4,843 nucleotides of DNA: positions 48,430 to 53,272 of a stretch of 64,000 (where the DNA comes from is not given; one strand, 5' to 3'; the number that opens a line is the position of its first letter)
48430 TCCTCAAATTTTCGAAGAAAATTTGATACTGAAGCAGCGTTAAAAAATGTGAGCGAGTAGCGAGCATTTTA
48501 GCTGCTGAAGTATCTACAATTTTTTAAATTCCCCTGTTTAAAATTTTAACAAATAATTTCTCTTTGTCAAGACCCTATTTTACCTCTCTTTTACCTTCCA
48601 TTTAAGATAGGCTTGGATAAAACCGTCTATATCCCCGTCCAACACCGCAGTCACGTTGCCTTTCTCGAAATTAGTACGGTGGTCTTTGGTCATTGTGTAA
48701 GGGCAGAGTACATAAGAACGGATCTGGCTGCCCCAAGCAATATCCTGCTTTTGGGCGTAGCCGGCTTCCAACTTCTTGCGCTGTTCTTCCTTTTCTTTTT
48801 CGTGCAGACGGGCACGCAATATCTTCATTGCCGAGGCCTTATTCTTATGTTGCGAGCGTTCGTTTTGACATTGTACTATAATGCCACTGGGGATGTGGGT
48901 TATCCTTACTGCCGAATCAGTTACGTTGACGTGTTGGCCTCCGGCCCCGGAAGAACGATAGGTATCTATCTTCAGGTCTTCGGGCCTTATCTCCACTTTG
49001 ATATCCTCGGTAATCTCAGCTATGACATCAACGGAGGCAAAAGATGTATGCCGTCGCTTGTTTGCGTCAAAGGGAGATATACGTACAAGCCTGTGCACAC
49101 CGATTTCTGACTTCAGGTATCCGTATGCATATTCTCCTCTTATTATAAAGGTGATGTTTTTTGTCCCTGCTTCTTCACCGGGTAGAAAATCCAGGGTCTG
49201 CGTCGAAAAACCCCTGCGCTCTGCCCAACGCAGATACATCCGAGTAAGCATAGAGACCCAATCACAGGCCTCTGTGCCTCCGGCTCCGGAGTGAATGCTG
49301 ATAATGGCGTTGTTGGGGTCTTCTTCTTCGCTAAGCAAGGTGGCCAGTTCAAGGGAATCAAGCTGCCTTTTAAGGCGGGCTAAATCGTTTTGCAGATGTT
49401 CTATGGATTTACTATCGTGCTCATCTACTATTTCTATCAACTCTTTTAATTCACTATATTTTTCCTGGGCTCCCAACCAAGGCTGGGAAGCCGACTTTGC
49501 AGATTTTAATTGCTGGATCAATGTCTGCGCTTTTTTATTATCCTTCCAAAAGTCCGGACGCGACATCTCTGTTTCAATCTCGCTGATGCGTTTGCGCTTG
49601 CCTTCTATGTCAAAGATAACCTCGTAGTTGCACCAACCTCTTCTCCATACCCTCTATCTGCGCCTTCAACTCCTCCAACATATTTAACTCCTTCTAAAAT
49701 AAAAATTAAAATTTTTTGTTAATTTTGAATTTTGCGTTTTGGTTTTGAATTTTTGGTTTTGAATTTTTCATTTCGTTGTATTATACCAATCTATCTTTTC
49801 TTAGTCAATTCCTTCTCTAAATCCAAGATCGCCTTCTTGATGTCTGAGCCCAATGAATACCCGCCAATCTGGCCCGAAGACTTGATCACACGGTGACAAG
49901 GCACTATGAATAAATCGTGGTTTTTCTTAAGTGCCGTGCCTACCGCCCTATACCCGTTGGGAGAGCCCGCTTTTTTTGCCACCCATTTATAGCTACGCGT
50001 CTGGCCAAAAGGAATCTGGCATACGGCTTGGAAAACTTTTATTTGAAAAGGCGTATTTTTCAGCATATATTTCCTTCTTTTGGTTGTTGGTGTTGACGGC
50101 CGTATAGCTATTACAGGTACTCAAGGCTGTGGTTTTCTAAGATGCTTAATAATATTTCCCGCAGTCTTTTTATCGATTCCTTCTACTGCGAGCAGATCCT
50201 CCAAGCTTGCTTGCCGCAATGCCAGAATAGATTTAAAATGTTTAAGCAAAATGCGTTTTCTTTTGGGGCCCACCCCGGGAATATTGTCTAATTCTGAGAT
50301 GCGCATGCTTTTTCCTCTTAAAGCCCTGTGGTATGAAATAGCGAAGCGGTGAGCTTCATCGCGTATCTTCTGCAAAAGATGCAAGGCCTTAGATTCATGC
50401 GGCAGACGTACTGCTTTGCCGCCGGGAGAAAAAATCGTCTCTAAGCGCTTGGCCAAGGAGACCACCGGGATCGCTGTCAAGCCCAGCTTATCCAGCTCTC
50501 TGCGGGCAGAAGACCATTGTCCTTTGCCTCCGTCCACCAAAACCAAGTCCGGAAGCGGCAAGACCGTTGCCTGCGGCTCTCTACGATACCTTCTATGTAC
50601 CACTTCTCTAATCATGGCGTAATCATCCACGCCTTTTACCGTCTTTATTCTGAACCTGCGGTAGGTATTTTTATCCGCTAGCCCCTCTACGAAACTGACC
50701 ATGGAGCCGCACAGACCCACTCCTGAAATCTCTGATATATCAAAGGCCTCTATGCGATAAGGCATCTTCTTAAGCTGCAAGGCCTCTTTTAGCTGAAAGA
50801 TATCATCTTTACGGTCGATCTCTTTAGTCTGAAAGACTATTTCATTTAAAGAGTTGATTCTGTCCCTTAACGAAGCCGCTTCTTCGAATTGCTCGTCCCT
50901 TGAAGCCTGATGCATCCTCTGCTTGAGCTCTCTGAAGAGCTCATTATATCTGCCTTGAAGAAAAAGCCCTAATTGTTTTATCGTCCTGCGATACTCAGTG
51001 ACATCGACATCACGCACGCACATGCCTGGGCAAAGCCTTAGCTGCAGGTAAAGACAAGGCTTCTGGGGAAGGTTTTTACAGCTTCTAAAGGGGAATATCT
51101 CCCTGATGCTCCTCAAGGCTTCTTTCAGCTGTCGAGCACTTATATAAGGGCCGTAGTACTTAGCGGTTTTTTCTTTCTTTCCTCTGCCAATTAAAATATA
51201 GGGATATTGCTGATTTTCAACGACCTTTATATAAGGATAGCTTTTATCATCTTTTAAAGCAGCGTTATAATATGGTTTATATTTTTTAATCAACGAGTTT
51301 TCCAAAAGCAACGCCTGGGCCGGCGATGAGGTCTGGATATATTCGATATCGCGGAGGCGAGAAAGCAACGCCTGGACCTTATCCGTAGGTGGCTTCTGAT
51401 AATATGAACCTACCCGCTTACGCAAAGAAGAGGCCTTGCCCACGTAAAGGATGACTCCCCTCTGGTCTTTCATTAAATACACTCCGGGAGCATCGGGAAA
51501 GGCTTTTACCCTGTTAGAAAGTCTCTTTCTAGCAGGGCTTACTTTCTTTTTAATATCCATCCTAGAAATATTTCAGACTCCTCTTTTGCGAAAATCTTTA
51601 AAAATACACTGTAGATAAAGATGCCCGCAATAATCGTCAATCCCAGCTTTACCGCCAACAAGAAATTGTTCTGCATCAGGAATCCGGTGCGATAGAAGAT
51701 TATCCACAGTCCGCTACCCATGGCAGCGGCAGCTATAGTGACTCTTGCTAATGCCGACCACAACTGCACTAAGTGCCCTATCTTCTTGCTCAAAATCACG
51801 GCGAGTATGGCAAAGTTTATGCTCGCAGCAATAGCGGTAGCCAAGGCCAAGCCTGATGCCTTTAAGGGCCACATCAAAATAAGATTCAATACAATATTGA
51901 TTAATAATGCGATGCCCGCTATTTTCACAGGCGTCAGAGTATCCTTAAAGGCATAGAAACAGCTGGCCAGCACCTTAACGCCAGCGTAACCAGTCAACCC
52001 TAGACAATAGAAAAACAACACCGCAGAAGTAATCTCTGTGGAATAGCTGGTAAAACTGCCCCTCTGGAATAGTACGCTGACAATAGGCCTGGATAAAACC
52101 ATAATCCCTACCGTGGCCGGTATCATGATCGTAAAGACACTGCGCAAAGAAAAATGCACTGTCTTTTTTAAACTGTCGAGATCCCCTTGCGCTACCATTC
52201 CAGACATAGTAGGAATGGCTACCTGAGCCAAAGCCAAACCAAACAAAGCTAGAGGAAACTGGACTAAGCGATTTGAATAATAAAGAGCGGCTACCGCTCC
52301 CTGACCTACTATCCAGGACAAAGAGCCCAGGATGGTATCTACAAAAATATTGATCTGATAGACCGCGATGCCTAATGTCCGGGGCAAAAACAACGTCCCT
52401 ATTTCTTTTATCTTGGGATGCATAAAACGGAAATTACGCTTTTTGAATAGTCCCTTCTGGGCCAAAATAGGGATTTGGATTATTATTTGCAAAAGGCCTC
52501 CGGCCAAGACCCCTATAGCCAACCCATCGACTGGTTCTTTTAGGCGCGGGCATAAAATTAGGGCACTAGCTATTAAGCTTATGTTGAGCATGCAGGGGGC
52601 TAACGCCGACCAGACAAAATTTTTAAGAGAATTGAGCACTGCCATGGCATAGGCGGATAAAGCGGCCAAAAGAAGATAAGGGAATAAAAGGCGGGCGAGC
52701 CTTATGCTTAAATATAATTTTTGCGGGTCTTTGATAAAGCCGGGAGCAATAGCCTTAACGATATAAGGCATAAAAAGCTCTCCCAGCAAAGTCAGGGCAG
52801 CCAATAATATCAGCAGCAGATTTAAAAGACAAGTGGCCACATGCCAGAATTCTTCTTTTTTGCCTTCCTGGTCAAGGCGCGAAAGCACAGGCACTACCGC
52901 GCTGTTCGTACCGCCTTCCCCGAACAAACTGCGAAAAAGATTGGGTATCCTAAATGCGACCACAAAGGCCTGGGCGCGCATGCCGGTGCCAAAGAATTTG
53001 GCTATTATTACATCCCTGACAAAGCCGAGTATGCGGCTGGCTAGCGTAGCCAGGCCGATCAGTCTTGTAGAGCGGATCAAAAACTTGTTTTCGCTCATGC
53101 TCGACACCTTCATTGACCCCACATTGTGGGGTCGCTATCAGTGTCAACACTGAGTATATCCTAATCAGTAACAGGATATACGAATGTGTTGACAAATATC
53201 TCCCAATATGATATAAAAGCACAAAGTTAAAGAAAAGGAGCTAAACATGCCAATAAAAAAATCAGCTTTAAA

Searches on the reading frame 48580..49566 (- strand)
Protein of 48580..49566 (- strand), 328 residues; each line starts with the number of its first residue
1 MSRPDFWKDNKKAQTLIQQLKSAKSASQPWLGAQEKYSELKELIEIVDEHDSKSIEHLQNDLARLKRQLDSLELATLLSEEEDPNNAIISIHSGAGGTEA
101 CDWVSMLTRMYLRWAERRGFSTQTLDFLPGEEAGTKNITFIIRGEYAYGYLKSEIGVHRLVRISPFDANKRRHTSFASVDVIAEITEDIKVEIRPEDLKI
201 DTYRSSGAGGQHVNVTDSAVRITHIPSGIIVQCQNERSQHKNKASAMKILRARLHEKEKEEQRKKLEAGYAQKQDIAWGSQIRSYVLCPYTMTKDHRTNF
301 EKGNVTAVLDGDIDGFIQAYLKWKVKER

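Call 19: search_protein_families(library=pfam, proteins=[window:48580-49566:-], max_evalue=0.0001)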
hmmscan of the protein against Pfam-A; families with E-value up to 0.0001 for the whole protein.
window:48580-49566:- (328 aa): 2 families
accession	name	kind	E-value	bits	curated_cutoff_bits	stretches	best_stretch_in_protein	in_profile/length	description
PF03462.23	PCRF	-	8.3e-55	186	24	1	1-179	12-194/194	PCRF domain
PF00472.26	RF-1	-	8.8e-44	148.6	35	1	187-297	1-116/116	RF-1 domain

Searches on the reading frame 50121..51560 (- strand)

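Call 16: search_protein_families(library=pfam, proteins=[window:50121-51560:-], max_evalue=0.01)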
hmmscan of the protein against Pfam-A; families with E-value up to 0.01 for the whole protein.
window:50121-51560:- (479 aa): 8 families
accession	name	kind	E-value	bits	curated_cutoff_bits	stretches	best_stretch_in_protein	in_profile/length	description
PF08459.17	UvrC_RNaseH_dom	-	5.7e-51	172.9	22.3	1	258-408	1-159/159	UvrC RNAse H endonuclease domain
PF14520.12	HHH_5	-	5.9e-14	52.7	27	1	422-476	2-57/57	Helix-hairpin-helix domain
PF02151.25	UVR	-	3.3e-10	39.8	21.5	1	210-240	5-35/36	UvrB/uvrC motif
PF12826.13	HHH_2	-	2.4e-09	37.6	27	1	427-477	8-58/64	Helix-hairpin-helix motif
PF00633.29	HHH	-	2.1e-07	30.9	24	1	446-472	3-29/30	Helix-hairpin-helix motif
PF01541.30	GIY-YIG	-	2.8e-07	31.2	22.6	1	25-99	2-78/78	GIY-YIG catalytic domain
PF12836.13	HHH_3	-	0.001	19.5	27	0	448-473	8-33/65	Helix-hairpin-helix motif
PF21176.3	RecR_HhH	-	0.0086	16.3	27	0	392-408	23-39/45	RecR, helix-hairpin-helix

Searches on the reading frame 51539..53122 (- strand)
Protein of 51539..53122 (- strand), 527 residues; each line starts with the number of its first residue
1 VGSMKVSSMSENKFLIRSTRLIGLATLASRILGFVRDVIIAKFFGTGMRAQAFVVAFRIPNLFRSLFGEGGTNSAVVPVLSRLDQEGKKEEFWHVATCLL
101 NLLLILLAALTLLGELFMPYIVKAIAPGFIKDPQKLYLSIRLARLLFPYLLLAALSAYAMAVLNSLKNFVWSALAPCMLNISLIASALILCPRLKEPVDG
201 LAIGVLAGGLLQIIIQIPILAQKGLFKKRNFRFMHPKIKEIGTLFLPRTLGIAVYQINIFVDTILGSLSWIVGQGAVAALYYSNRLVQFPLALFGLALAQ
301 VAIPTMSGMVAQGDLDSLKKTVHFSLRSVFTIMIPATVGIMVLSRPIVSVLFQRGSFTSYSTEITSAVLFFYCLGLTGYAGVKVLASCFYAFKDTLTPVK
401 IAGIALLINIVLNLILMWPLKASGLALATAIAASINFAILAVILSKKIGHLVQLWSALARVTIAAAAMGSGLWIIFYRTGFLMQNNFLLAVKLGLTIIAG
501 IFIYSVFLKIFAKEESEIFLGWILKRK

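Call 16: search_protein_families(library=pfam, proteins=[window:51539-53122:-], max_evalue=0.01)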
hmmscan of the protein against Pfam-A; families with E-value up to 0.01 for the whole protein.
window:51539-53122:- (527 aa): 3 families
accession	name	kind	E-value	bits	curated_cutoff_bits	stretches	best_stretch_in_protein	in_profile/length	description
PF03023.19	MurJ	-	7.6e-116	387.8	27.4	1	40-476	1-432/451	Lipid II flippase MurJ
PF13440.11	Polysacc_synt_3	-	6.3e-07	29.3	23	1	270-352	204-284/293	Polysaccharide biosynthesis protein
PF01554.23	MatE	-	9.7e-07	29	24.9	1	268-415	19-161/161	MatE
